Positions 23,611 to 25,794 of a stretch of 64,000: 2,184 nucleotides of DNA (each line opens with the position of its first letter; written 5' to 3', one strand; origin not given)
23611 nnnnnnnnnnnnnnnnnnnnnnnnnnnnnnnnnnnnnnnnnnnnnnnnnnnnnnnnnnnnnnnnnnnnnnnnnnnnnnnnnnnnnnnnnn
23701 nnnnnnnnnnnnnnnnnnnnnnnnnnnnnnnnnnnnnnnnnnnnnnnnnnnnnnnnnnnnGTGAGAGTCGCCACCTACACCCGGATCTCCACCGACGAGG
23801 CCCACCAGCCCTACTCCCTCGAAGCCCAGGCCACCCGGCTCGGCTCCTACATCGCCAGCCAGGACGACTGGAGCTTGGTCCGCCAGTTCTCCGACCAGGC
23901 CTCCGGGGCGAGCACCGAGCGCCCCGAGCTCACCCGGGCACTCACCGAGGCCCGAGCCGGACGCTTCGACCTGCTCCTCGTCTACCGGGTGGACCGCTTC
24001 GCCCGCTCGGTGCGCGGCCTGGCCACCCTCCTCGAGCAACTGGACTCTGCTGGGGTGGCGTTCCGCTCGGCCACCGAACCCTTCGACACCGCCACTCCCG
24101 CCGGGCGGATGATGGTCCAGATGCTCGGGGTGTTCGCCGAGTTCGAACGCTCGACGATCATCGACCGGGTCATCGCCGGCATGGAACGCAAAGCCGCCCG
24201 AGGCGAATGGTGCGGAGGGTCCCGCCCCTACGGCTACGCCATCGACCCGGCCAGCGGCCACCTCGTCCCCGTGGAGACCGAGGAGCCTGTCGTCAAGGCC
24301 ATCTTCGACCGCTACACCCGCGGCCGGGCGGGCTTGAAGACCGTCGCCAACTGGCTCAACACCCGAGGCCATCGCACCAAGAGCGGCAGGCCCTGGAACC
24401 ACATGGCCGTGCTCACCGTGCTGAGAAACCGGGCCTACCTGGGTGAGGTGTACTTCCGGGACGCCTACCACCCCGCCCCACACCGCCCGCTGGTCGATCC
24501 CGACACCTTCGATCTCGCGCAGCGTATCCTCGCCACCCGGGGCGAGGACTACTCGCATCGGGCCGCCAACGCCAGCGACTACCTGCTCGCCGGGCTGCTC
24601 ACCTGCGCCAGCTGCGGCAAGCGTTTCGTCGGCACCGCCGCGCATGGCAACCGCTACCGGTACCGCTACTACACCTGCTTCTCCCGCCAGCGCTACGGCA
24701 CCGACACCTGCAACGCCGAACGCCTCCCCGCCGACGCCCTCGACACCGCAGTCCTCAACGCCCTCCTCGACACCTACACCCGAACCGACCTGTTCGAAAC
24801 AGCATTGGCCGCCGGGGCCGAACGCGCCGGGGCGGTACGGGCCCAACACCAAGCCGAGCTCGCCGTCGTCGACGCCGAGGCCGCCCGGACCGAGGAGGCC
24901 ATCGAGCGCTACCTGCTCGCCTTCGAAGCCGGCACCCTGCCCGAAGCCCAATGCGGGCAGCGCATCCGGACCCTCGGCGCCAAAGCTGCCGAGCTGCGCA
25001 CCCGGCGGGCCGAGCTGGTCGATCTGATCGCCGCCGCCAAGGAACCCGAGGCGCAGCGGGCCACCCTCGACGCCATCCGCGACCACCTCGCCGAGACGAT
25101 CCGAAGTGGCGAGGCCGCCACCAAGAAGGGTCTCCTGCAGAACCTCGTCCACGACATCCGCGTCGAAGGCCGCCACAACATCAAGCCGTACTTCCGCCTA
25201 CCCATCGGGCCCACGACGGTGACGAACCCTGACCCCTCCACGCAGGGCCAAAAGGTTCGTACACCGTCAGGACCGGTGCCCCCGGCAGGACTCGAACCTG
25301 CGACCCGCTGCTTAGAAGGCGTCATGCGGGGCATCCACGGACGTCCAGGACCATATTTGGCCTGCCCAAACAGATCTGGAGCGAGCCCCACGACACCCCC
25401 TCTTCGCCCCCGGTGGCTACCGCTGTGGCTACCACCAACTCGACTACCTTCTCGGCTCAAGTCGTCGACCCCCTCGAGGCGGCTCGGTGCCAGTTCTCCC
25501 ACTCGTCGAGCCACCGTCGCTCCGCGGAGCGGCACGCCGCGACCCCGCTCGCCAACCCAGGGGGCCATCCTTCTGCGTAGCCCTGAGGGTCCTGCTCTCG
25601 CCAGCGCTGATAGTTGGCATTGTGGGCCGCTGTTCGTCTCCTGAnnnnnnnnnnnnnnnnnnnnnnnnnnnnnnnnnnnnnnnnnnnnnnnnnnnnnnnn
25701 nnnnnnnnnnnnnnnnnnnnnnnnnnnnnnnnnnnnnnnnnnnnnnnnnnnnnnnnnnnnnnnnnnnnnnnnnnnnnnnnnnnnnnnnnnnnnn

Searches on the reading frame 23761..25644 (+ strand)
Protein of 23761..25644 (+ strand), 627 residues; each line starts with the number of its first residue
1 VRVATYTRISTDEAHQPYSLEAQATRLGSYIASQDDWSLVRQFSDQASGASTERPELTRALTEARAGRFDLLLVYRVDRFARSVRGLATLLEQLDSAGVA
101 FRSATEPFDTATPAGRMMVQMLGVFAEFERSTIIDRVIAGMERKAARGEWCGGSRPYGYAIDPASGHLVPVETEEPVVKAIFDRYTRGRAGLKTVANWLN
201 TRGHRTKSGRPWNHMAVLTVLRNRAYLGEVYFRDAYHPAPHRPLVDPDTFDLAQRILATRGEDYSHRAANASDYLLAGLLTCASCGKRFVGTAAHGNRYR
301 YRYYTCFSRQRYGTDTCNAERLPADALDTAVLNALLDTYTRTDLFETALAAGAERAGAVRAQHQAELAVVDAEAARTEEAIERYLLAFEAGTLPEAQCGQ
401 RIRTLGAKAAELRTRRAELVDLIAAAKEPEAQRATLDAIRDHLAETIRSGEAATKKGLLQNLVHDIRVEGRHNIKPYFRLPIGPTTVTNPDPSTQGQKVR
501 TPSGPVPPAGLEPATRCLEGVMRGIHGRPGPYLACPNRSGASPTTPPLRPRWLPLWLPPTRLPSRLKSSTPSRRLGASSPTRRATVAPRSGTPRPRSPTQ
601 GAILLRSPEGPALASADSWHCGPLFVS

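Call 72: search_protein_families(library=pfam, proteins=[window:23761-25644:+], max_evalue=0.001)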
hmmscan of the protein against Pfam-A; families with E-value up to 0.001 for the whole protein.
window:23761-25644:+ (627 aa): 4 families
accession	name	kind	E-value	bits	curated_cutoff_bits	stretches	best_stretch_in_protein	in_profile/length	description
PF00239.26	Resolvase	-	7.4e-41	140.1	23.3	1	4-150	2-145/145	Resolvase, N terminal domain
PF07508.19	Recombinase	-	6.2e-17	62.2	21.1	1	173-260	2-102/102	Recombinase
PF13408.12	Zn_ribbon_recom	-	2.4e-15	57.1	25.3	1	275-335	1-57/58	Recombinase zinc beta ribbon domain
PF20552.4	HTH_62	-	0.00095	19.6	27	0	174-223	20-69/72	Recombinase-like helix-turn-helix domain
